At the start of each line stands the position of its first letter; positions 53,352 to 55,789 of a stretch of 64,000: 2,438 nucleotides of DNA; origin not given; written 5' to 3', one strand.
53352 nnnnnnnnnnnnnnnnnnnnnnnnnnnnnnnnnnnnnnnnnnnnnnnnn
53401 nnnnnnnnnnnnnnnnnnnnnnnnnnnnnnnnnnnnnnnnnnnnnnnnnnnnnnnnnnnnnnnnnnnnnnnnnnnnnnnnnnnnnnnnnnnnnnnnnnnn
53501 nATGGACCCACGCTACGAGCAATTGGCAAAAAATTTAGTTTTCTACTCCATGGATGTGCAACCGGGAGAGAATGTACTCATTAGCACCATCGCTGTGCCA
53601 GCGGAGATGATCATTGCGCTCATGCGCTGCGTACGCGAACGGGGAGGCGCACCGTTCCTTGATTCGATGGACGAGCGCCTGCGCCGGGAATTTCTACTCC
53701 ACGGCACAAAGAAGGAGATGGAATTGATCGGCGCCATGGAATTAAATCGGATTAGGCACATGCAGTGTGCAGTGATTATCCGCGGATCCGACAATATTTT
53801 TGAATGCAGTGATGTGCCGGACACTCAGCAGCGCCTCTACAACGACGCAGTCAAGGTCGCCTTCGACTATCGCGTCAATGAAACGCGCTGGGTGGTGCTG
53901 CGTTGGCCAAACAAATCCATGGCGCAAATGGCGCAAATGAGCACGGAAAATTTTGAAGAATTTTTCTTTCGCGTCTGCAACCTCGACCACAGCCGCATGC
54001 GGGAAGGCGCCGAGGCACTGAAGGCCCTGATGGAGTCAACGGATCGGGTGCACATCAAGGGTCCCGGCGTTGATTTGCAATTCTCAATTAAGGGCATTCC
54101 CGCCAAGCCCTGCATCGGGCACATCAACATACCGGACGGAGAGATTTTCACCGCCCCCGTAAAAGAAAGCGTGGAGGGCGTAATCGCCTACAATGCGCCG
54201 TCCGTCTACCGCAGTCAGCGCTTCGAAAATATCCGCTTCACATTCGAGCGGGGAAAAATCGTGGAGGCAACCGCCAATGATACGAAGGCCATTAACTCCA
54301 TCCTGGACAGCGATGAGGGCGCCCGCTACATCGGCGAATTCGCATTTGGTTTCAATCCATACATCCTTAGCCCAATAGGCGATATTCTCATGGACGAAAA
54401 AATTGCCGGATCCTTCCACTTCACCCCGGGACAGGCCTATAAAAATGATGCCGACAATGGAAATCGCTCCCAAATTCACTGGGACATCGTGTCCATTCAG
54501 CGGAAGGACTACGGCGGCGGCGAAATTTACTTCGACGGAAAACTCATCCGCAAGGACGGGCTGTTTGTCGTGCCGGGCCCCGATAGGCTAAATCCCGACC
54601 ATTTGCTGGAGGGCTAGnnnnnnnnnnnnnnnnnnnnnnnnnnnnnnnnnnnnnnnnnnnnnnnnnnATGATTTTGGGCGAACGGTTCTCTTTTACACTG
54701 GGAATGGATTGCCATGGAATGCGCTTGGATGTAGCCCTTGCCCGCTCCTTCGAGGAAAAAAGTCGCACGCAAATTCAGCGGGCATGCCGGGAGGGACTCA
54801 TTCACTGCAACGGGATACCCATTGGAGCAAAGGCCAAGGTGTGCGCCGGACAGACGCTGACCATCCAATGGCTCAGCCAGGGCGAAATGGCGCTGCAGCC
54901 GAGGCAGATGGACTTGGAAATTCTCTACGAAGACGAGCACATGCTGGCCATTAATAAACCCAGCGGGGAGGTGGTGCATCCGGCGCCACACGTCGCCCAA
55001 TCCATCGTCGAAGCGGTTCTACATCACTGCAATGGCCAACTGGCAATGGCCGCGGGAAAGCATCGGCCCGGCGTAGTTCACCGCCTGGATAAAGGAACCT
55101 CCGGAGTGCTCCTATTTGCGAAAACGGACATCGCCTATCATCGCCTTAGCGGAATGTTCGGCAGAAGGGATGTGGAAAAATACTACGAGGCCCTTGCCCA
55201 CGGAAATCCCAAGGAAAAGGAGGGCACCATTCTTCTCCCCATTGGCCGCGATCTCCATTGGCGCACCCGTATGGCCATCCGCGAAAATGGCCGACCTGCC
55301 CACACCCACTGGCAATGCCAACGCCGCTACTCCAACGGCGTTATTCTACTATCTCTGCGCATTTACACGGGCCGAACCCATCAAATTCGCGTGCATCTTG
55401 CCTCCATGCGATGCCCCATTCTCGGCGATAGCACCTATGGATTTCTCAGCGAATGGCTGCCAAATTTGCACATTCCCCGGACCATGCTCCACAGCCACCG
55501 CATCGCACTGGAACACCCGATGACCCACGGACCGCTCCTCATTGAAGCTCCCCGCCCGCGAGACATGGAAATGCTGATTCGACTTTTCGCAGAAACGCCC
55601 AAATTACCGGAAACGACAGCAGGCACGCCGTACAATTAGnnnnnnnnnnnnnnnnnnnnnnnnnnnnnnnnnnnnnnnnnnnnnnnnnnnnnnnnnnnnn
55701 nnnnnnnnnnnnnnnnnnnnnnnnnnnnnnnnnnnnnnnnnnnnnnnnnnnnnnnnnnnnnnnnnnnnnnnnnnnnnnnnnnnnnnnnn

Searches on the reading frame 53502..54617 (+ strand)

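Call 14: search_protein_families(library=ncbifam, proteins=[window:53502-54617:+], max_evalue=0.00001)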
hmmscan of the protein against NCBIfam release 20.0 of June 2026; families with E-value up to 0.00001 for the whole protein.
window:53502-54617:+ (371 aa): 0 families

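Call 40: search_protein_families(library=pfam, proteins=[window:53502-54617:+], max_evalue=0.01)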
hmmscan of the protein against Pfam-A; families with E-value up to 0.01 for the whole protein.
window:53502-54617:+ (371 aa): 1 family
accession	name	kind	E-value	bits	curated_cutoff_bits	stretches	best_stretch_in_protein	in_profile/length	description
PF02073.20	Peptidase_M29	-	2.7e-44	152.1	27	1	3-333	3-384/406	Thermophilic metalloprotease (M29)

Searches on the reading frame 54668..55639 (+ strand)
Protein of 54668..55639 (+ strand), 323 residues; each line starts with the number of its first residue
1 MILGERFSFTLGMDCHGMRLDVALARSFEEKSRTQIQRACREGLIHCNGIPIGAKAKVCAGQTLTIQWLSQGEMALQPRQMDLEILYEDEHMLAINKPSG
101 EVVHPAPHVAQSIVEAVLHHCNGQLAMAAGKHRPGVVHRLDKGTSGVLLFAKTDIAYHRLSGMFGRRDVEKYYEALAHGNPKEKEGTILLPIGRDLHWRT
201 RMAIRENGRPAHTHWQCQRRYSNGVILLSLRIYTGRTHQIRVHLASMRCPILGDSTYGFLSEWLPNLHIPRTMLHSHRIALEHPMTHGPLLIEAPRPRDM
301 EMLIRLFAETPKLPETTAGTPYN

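Call 14: search_protein_families(library=ncbifam, proteins=[window:54668-55639:+], max_evalue=0.00001)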
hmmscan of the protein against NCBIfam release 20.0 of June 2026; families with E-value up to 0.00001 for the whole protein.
window:54668-55639:+ (323 aa): 6 families
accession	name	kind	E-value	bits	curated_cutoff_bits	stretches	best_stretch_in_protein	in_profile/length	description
TIGR00005.1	rluA_subfam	subfamily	8e-74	248.6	192.7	1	16-305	4-295/298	RluA family pseudouridine synthase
NF008385.0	PRK11180.1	equivalog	1.1e-56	192.5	351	1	12-307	12-312/325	23S rRNA pseudouridine(1911/1915/1917) synthase RluD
NF008249.0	PRK11025.1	equivalog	3.8e-31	108.2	378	1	10-305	12-311/317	23S rRNA pseudouridine(955/2504/2580) synthase RluC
NF008321.0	PRK11112.1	equivalog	4.9e-31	108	328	1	83-313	2-240/257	tRNA pseudouridine(65) synthase TruC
NF007543.0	PRK10158.1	equivalog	1.1e-27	97.1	286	1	78-295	9-216/219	bifunctional tRNA pseudouridine(32) synthase/23S rRNA pseudouridine(746) synthase RluA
TIGR01621.1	RluA-like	hypoth_equivalog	5.6e-26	91.1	222.3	1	83-261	2-169/217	TIGR01621 family pseudouridine synthase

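Call 16: find_encoding_contigs(protein=window:54668-55639:+, flank=10000, max_places=4)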
Protein window:54668-55639:+ (323 aa): no gene with exactly this product is on record in the collection.
